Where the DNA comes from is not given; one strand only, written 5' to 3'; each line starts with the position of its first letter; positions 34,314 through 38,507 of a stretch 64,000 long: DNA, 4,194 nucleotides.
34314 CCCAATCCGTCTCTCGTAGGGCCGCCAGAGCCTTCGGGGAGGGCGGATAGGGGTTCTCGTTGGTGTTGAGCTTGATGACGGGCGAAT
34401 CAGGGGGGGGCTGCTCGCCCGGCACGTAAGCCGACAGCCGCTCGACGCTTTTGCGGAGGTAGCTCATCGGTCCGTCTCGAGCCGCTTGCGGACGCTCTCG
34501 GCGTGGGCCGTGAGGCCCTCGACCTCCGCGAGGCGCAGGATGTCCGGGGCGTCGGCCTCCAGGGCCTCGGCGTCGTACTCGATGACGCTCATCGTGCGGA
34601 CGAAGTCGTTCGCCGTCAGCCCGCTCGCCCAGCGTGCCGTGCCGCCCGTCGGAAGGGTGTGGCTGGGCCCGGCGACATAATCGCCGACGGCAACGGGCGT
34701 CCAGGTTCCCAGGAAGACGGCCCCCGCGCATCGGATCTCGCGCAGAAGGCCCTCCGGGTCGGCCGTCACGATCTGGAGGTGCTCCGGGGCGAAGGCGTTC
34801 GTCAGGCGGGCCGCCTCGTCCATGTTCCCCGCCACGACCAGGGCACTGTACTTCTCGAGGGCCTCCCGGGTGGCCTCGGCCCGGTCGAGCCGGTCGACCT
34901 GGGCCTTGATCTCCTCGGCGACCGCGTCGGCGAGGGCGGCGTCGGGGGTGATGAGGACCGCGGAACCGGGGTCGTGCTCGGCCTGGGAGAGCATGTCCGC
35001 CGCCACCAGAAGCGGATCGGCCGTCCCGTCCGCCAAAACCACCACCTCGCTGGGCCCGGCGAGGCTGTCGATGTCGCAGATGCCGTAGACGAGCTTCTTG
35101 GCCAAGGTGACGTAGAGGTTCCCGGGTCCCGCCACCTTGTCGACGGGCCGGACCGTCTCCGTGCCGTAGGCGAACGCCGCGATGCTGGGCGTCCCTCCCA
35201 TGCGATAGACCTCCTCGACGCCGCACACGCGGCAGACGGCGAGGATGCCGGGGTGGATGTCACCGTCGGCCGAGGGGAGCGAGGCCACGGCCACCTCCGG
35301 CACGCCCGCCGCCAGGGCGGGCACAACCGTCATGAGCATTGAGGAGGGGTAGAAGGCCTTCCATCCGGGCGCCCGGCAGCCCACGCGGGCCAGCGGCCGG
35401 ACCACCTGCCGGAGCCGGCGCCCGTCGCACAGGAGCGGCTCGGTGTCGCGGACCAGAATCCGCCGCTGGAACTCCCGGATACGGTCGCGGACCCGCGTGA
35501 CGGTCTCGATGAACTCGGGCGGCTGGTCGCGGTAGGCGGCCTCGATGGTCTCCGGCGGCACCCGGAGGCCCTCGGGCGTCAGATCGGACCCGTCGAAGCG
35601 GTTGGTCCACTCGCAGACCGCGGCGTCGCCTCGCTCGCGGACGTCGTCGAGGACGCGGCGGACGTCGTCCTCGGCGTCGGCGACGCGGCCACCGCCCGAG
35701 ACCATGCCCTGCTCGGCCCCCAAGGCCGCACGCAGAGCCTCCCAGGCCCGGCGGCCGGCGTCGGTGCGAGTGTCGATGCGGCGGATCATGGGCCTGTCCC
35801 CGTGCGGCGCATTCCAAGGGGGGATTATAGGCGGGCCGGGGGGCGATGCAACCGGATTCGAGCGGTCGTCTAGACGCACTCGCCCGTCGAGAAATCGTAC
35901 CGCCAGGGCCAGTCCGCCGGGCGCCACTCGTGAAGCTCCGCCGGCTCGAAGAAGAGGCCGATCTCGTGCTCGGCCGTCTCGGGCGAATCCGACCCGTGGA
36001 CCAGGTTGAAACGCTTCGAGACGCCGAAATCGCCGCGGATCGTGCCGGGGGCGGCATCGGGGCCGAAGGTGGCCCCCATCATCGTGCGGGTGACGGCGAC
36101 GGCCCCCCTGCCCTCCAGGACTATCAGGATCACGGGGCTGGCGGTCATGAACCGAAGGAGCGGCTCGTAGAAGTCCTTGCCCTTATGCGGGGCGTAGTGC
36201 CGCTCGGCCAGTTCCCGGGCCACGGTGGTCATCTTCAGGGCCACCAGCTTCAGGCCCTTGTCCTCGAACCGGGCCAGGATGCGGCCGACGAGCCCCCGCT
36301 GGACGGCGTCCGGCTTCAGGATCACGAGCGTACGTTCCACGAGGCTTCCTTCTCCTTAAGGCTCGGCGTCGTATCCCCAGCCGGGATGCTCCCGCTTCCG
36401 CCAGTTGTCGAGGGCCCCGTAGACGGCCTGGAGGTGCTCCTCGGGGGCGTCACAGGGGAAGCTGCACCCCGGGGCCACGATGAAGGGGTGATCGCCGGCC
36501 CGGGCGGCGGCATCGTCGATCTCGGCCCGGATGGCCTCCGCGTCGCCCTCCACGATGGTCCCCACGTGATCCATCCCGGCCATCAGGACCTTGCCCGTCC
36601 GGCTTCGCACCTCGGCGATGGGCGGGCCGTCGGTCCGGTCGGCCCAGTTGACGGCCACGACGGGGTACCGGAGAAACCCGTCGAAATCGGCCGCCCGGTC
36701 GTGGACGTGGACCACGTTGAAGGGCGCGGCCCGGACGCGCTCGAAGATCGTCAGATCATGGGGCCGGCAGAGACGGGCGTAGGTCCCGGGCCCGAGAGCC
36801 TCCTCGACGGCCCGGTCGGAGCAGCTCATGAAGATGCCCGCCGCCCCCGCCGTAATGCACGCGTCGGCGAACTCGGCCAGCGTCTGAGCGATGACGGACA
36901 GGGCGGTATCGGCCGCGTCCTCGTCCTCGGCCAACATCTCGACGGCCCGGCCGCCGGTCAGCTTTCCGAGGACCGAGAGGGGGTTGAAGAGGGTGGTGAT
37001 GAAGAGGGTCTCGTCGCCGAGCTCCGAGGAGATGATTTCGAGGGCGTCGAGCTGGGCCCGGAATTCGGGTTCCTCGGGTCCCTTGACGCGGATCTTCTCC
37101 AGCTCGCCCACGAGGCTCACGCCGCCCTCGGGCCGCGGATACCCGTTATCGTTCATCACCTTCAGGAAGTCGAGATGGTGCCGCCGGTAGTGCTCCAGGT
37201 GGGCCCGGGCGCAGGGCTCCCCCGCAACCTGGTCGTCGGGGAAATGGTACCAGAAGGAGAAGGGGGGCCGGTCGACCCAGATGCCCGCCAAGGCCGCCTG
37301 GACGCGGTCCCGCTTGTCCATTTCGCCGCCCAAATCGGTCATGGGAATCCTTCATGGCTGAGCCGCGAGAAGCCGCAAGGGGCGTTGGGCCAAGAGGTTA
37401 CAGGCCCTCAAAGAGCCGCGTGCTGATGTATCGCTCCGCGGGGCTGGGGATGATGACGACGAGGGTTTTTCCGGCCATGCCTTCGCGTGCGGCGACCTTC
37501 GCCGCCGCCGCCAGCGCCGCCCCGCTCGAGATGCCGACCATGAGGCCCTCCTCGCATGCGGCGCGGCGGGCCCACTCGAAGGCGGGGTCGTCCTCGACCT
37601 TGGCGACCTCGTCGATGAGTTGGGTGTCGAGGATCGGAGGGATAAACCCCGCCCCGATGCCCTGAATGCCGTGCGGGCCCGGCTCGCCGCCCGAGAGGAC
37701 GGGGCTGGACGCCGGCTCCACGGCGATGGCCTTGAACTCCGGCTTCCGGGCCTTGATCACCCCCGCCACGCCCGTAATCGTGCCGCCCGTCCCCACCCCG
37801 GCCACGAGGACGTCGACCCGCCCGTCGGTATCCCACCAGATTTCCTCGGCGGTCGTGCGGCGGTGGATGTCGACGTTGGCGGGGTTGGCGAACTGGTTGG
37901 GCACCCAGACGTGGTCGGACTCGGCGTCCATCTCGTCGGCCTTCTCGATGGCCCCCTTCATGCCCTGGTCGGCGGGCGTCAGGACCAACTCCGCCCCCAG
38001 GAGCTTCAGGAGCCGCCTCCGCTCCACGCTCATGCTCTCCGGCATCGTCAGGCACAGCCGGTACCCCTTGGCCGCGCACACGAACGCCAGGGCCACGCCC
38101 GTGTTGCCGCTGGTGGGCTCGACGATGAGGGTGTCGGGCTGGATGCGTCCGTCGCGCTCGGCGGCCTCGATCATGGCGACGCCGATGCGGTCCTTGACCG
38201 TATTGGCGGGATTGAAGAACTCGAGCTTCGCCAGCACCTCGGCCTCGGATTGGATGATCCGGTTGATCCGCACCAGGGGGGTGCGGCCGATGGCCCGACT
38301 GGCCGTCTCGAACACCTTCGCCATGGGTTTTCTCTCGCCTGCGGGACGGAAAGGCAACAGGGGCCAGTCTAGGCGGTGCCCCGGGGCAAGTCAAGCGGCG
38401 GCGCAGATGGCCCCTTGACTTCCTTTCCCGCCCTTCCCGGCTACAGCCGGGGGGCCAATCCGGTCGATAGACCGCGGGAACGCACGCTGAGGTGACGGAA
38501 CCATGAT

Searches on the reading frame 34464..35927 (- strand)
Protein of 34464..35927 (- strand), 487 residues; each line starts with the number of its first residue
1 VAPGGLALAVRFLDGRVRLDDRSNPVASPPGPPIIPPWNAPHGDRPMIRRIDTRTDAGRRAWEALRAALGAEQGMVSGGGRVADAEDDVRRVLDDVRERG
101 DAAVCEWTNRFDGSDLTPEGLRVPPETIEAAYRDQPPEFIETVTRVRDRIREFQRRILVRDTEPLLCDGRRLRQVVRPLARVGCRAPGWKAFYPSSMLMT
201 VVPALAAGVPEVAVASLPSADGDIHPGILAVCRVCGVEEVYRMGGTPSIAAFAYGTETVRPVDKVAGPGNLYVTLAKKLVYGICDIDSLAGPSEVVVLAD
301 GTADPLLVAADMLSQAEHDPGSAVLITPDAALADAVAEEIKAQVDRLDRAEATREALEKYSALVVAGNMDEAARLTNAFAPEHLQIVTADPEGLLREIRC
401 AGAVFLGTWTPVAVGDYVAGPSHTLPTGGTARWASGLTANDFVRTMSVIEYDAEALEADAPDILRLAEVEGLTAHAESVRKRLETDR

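Call 63: search_protein_families(library=pfam, proteins=[window:34464-35927:-], max_evalue=0.00001)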
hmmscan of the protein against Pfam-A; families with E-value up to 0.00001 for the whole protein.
window:34464-35927:- (487 aa): 1 family
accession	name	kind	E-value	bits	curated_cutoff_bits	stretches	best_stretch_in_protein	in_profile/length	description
PF00815.25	Histidinol_dh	-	1.7e-145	485.6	27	1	83-483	9-411/411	Histidinol dehydrogenase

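Call 64: find_homologous_proteins(query=window:34464-35927:-, max_evalue=1e-50)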
Query window:34464-35927:- (487 aa): 7912 proteins with E <= 1e-50 among 8000 candidates; the best 120 are listed.
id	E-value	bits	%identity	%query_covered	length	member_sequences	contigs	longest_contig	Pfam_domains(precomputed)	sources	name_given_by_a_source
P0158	1.0e-285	967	100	91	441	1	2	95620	PF00815.26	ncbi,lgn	-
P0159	5.0e-215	734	78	90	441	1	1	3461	PF00815.26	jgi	-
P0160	7.7e-212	723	77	90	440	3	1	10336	PF00815.26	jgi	-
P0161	2.8e-211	721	77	90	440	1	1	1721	PF00815.26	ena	-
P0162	1.4e-209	716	76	91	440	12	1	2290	PF00815.26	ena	-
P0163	5.7e-207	707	76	90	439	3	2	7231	PF00815.26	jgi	-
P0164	1.7e-204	699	73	90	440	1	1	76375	PF00815.26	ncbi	-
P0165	5.6e-203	694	74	90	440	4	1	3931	PF00815.26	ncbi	-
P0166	3.1e-201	688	74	91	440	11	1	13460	PF00815.26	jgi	-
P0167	7.7e-200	683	74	90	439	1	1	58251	PF00815.26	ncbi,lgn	-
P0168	1.6e-196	673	73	91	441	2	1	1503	PF00815.26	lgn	-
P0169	8.2e-196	670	74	90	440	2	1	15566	PF00815.26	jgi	jgi:histidinol dehydrogenase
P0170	1.7e-195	669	71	90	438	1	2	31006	PF00815.26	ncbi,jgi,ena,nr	ncbi:MAG TPA: histidinol dehydrogenase [Phycisphaerae bacterium]|nr:histidinol dehydrogenase [Phycis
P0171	3.5e-195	668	72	90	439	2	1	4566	PF00815.26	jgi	jgi:histidinol dehydrogenase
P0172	1.0e-194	667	72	89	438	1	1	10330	PF00815.26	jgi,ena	jgi:histidinol dehydrogenase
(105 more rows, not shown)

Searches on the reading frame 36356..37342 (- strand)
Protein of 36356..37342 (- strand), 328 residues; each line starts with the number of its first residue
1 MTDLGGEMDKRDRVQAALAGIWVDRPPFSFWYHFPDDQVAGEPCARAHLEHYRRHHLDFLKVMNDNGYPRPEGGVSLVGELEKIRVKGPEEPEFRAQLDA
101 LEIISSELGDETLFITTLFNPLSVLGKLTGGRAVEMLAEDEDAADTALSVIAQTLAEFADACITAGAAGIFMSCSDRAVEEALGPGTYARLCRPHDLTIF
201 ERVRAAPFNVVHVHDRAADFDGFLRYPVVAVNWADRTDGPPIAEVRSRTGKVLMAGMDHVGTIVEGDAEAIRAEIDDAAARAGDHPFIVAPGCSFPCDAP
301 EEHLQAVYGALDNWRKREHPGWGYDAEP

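Call 63: search_protein_families(library=pfam, proteins=[window:36356-37342:-], max_evalue=0.00001)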
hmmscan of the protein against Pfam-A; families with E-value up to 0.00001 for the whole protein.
window:36356-37342:- (328 aa): 1 family
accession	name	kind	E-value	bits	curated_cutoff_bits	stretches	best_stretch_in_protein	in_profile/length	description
PF01208.23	URO-D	-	8e-23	81.4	23.9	1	67-312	91-344/346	Uroporphyrinogen decarboxylase (URO-D)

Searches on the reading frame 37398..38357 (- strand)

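Call 63: search_protein_families(library=pfam, proteins=[window:37398-38357:-], max_evalue=0.00001)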
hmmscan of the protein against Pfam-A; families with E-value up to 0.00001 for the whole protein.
window:37398-38357:- (319 aa): 1 family
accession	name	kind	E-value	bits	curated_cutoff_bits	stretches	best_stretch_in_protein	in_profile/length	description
PF00291.31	PALP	-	4e-70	236.9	35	1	20-304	2-294/295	Pyridoxal-phosphate dependent enzyme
